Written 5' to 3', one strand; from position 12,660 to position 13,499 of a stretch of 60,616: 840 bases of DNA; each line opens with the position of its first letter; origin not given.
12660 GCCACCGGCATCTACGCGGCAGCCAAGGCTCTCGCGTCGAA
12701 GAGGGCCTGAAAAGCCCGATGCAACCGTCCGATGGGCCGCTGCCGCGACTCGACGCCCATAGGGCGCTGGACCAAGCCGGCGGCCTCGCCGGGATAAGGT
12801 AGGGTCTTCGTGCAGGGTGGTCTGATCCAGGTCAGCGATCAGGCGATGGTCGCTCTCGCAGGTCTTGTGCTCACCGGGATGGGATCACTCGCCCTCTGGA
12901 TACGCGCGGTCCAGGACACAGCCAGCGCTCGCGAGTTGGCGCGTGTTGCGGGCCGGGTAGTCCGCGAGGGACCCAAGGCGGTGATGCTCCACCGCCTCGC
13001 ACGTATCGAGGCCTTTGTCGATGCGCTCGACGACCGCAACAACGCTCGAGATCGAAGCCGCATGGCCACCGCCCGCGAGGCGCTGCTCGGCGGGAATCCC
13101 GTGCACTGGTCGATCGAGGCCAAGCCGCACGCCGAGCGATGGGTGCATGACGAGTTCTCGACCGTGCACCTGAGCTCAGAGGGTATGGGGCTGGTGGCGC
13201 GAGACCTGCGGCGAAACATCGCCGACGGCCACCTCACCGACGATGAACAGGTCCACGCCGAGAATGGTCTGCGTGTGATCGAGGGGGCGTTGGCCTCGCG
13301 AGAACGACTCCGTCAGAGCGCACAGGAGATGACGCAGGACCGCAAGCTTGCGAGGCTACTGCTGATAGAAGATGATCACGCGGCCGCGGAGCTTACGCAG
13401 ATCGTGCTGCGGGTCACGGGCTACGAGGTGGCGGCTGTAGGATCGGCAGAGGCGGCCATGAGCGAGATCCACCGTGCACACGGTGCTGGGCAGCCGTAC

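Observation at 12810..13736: Phage-encoded, membrane-anchored response-regulator receiver domain between holin and other envelope-directed genes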

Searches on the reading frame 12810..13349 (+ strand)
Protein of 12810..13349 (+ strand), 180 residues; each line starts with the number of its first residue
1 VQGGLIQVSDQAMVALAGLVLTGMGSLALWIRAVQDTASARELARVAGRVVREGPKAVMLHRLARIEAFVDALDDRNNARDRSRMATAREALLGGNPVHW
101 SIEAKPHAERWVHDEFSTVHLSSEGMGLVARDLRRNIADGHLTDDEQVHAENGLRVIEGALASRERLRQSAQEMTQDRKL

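Call 20: search_solved_structures(query=window:12810-13349:+, max_evalue=10, show_alignments=2)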
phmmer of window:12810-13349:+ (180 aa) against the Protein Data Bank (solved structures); distinct sequences matched with E-value up to 10: 3.
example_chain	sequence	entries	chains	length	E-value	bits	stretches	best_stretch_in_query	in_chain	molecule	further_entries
1sxd_A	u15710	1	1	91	0.93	12.7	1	95-133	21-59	GA repeat binding protein, alpha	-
9jqx_A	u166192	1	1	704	0.97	12.7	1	111-170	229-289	Metabotropic GABA-B receptor subtype 1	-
9jr0_A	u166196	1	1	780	1.1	12.5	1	111-170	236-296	Metabotropic GABA-B receptor subtype 1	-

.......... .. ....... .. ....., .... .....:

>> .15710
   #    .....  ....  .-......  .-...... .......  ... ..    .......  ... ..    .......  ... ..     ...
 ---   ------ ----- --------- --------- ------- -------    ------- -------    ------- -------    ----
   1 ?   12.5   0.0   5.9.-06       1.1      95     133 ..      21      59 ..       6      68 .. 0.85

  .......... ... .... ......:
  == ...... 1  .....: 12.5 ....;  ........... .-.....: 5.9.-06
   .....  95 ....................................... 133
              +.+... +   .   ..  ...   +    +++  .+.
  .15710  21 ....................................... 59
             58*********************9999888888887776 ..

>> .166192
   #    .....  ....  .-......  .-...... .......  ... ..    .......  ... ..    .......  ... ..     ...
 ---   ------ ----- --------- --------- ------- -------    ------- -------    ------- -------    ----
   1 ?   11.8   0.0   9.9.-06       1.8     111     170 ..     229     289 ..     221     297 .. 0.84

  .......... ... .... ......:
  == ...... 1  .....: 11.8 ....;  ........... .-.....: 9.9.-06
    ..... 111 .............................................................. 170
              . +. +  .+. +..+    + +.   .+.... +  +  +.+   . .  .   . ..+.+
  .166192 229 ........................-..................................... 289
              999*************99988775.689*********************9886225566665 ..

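Call 27: search_protein_representatives(protein=window:12810-13349:+)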
Query: 180 residues. Proteins with E-value up to 0.001 (for the whole library): 2; up to 1e-10: 1; up to 1e-30: 1. The best 2 are listed.
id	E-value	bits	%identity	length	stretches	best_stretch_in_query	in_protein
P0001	5.1e-108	374.5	99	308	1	1-180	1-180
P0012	2.8e-09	53.5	29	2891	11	34-100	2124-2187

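Call 29: search_protein_families(library=pfam, proteins=[P0012], max_evalue=0.01)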
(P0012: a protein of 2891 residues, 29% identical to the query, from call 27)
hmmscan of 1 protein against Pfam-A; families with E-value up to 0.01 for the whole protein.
P0012 (2891 aa): 7 families
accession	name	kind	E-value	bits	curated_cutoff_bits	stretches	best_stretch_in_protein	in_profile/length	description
PF03160.20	Calx-beta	-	9.2e-122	400.4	27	14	1304-1416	1-118/119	Calx-beta domain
PF20579.4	LapA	-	9.7e-24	84.1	27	0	857-965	5-93/99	LapA domain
PF13585.12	CHU_C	-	3.7e-23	81.9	27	1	2802-2889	2-86/86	CHU_C Type IX secretion signal domain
PF17963.7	Big_9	-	1e-11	46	23.6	1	2533-2617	4-88/89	Bacterial Ig domain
PF17892.7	Cadherin_5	-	1.8e-07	31.4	26.5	1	2533-2619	5-97/98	Cadherin-like domain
PF02412.23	TSP_3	-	0.0011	19.1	25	1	447-470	1-24/36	Thrombospondin type 3 repeat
PF06713.17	bPH_4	-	0.0036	17.8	22.9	0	1244-1268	2-26/74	Bacterial PH domain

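Call 97: predict_structure(protein=window:12909-13349:+)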
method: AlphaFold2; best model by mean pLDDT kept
length: 147 residues; sequences in the alignment: 1
mean_pLDDT: 54.5   pTM: 0.40
mean pLDDT of the five models: 54.5, 51.6, 50.5, 48.1, 46.8
residues with pLDDT >= 90: 3; 70-90: 52; 50-70: 7; < 50: 85
segments of 3 or more residues with pLDDT < 50: 1-5, 9-11, 13-88
pLDDT, mean of each block of 10 residues (from residue 1): 41 45 43 39 40 44 30 28 39 76 87 79 79 78 76
secondary structure, 60 per line:
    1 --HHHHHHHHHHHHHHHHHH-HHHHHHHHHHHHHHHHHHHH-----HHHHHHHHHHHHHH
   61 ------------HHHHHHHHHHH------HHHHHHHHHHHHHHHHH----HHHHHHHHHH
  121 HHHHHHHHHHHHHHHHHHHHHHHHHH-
elements in order: H3-20 H22-41 H47-60 H73-83 H90-106 H111-146

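Call 100: fold_search(model_id=the predicted structure, library=pdb)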
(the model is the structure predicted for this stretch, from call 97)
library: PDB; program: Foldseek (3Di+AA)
matches with E <= 10: 71; with E <= 0.001: 0
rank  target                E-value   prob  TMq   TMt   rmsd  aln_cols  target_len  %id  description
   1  4goe_B                1.1e+00  0.87  0.27  0.83   1.4        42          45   19  Crystal structure of the SGTA homodimerization domain with a covalent modification of a single C38 (released 2012-11-21)
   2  4god_B                1.9e+00  0.69  0.27  0.78   1.8        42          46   19  Crystal structure of the SGTA homodimerization domain (released 2012-11-21)
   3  4goe_A                2.1e+00  0.66  0.27  0.70   1.5        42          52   19  Crystal structure of the SGTA homodimerization domain with a covalent modification of a single C38 (released 2012-11-21)
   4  4god_A                2.3e+00  0.66  0.27  0.78   1.6        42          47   19  Crystal structure of the SGTA homodimerization domain (released 2012-11-21)
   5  4cpg_MODEL_1_A        3.0e+00  0.47  0.23  0.47   1.5        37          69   22  Solution structure of the SGTA N-terminal domain (released 2014-12-03)
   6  6jyi_B                3.0e+00  0.06  0.22  0.20  12.0       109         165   13  Crystal structure of the PadR-like transcriptional regulator BC1756 from Bacillus cereus (released 2019-06-26)
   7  3uul_A                3.2e+00  0.15  0.35  0.44  15.0       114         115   14  Crystal Structure of first N-terminal utrophin spectrin repeat (released 2012-09-19)
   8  3uum_A                3.7e+00  0.08  0.28  0.33  15.5       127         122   16  Crystal Structure of N-terminal first spectrin repeat of utrophin (released 2012-09-19)
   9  8cj8_A                4.5e+00  0.18  0.23  0.04   3.3        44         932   18  Arabidopsis thaliana Phosphoenolpyruvate carboxylase PPC1 mutant A651V in complex with L-malate (released 2024-02-21)
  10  3uul_B                4.5e+00  0.10  0.28  0.35  12.9        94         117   18  Crystal Structure of first N-terminal utrophin spectrin repeat (released 2012-09-19)
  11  9n7z_A                4.8e+00  0.38  0.25  0.11   2.1        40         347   12  Crystal structure of CT-SLiM-deleted human Drp1 GTPase domain-BSE fusion protein in the apo state (released 2025-06-25)
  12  7ywr_MODEL_1_A        4.8e+00  0.13  0.27  0.42   4.8        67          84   21  NMR structure of the N-terminal domain of Nsp8 from SARS-CoV-2 (released 2022-03-02)
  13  6a4i_B                4.8e+00  0.04  0.22  0.12  15.3       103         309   13  Crystal Structure of human TDO inhibitor complex (released 2018-07-18)
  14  8cj8_B                5.1e+00  0.38  0.24  0.04   1.0        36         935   17  Arabidopsis thaliana Phosphoenolpyruvate carboxylase PPC1 mutant A651V in complex with L-malate (released 2024-02-21)
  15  6zu5_LHH              5.1e+00  0.33  0.34  0.41   2.0        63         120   10  Structure of the Paranosema locustae ribosome in complex with Lso2 (released 2020-11-04)
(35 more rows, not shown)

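Call 101: fold_search(model_id=the predicted structure, library=viral)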
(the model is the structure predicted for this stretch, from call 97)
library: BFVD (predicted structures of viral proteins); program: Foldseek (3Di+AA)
matches with E <= 10: 412; with E <= 0.001: 0
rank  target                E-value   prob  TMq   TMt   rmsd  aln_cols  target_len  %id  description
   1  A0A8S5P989            1.7e-01  0.51  0.35  0.04  20.1       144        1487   12  Tail tape measure protein [Myoviridae sp. ctZNX6]
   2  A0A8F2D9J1            2.7e-01  0.33  0.33  0.18  21.2       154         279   14  Uncharacterized protein [Gordonia phage VanLee]
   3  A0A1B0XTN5            3.2e-01  0.99  0.31  0.86   0.9        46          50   13  (no name in the UniProt tables at hand)
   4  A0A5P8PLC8            3.7e-01  0.98  0.29  0.38   0.9        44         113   25  Uncharacterized protein [Klebsiella phage JIPh_Kp127]
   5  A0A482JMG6            4.2e-01  0.98  0.37  0.84   1.9        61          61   21  Exodeoxyribonuclease VII small subunit [Gordonia phage BrutonGaster]
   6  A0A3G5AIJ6            4.2e-01  0.77  0.30  0.55  14.8        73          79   14  Uncharacterized protein [Sylvanvirus sp.]
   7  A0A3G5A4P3            4.9e-01  0.51  0.35  0.15  14.0       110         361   14  Uncharacterized protein (Fragment) [Harvfovirus sp.]
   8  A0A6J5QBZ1            6.4e-01  0.54  0.28  0.50   9.0        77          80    9  Uncharacterized protein [uncultured Caudovirales phage]
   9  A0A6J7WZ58            6.4e-01  0.16  0.28  0.09  42.7       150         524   20  Uncharacterized protein [uncultured Caudovirales phage]
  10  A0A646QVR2            6.8e-01  0.96  0.33  0.84   1.1        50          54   14  (no name in the UniProt tables at hand)
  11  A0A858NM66            6.8e-01  0.20  0.33  0.18  29.9       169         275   15  (no name in the UniProt tables at hand)
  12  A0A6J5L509            6.8e-01  0.14  0.26  0.11  25.7       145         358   16  Uncharacterized protein [uncultured Caudovirales phage]
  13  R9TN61                7.3e-01  0.21  0.26  0.24  30.5       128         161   17  (no name in the UniProt tables at hand)
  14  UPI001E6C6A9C         7.8e-01  0.69  0.33  0.57   7.1        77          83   10  (no name look-up for this kind of identifier)
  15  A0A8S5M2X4            7.8e-01  0.47  0.27  0.55   5.4        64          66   16  Uncharacterized protein [Siphoviridae sp. ctOkv13]
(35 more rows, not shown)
